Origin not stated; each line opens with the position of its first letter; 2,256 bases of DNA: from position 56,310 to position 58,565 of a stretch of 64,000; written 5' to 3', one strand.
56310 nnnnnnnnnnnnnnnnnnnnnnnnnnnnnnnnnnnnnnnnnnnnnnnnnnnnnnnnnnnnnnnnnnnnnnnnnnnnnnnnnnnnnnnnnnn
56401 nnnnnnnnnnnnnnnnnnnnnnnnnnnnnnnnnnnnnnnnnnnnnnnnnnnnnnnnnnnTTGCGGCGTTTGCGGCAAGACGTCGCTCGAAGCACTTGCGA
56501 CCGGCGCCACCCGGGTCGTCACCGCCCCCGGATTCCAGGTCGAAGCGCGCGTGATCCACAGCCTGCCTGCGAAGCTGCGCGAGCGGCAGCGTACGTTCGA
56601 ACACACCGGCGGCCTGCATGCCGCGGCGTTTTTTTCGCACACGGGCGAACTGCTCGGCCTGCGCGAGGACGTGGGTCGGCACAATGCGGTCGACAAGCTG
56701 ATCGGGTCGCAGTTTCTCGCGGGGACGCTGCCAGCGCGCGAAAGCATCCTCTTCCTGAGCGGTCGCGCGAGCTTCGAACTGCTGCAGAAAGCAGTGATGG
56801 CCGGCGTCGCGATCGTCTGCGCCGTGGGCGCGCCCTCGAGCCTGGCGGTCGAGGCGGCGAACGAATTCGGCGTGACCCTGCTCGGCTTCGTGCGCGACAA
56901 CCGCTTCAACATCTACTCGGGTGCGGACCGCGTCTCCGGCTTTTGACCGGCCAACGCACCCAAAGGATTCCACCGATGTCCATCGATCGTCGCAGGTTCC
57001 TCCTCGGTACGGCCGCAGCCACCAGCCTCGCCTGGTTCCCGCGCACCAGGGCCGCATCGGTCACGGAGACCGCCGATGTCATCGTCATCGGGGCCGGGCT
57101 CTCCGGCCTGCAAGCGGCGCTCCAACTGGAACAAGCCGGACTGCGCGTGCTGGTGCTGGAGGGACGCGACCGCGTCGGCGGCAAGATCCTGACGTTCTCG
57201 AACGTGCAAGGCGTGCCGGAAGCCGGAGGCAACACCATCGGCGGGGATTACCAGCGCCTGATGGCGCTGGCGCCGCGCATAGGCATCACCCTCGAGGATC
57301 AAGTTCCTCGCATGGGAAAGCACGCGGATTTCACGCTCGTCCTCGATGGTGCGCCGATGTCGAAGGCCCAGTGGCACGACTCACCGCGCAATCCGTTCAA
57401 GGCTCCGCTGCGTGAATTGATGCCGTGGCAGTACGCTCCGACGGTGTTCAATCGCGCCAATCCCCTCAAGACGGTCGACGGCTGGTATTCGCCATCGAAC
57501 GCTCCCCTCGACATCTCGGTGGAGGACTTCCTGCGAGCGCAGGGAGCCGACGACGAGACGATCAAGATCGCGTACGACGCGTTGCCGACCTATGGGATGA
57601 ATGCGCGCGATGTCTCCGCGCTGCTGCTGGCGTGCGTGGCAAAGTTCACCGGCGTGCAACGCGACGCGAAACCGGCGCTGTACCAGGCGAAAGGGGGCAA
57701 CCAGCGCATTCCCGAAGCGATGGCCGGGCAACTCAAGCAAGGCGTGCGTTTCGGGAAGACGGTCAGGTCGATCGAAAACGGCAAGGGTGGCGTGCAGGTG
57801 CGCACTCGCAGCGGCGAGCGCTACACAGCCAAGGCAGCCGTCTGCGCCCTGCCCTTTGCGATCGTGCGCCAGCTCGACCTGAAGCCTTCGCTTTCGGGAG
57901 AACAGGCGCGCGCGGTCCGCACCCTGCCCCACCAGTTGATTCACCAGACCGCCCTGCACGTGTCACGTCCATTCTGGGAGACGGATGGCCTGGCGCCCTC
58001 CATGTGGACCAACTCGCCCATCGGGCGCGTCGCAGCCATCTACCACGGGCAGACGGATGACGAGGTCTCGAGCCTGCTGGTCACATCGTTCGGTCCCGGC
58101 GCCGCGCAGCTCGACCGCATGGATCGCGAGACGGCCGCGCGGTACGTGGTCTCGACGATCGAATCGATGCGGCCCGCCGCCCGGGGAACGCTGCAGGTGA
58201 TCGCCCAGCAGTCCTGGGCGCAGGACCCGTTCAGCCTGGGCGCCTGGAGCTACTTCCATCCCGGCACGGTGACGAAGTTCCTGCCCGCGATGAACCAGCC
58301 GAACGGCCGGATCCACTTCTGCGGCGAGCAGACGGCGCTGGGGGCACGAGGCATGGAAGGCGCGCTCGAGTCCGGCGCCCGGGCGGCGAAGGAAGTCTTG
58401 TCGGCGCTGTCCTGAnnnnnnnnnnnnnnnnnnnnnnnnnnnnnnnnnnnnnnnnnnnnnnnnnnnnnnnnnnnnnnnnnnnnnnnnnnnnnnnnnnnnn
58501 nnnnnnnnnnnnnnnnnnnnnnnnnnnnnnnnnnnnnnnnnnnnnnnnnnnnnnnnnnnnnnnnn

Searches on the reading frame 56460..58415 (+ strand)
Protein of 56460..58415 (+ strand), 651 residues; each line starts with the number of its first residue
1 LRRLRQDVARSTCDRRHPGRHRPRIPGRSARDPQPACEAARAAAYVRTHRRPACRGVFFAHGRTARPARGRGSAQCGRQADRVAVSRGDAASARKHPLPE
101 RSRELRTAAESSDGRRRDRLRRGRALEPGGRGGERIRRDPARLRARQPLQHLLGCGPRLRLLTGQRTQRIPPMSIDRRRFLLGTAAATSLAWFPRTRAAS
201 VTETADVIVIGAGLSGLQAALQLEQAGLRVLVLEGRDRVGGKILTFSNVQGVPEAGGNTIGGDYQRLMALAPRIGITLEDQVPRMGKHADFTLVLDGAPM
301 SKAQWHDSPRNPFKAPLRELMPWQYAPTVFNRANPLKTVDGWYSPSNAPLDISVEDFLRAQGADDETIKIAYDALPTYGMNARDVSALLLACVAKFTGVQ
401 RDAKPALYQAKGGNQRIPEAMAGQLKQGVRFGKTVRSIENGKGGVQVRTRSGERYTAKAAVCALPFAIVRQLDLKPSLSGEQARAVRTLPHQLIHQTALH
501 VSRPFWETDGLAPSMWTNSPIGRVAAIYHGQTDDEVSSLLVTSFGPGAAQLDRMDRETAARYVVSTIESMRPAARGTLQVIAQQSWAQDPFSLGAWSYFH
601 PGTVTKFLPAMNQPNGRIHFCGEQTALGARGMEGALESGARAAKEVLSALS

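Call 58: search_protein_families(library=pfam, proteins=[window:56460-58415:+], max_evalue=0.00001)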
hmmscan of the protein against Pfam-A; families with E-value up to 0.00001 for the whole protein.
window:56460-58415:+ (651 aa): 7 families
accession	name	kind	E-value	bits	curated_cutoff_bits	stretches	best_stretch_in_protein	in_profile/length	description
PF01593.30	Amino_oxidase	-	2.5e-57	195.6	19.8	1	214-647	1-443/443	Flavin containing amine oxidoreductase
PF01266.30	DAO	-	4.4e-10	40.1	27.9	1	206-241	1-37/353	FAD dependent oxidoreductase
PF13450.12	NAD_binding_8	-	4.8e-10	40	21.9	1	209-270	1-64/68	NAD(P)-binding Rossmann-like domain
PF00890.30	FAD_binding_2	-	1.4e-07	31.5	20.4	1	206-242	1-37/414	FAD binding domain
PF03486.20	HI0933_like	-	5e-07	29.8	50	1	206-244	2-40/244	HI0933-like protein Rossmann domain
PF12831.13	FAD_oxidored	-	8.8e-07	29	27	1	206-242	1-37/416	FAD dependent oxidoreductase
PF07992.20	Pyr_redox_2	-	1.2e-06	28.6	26.1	0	206-251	2-48/291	Pyridine nucleotide-disulphide oxidoreductase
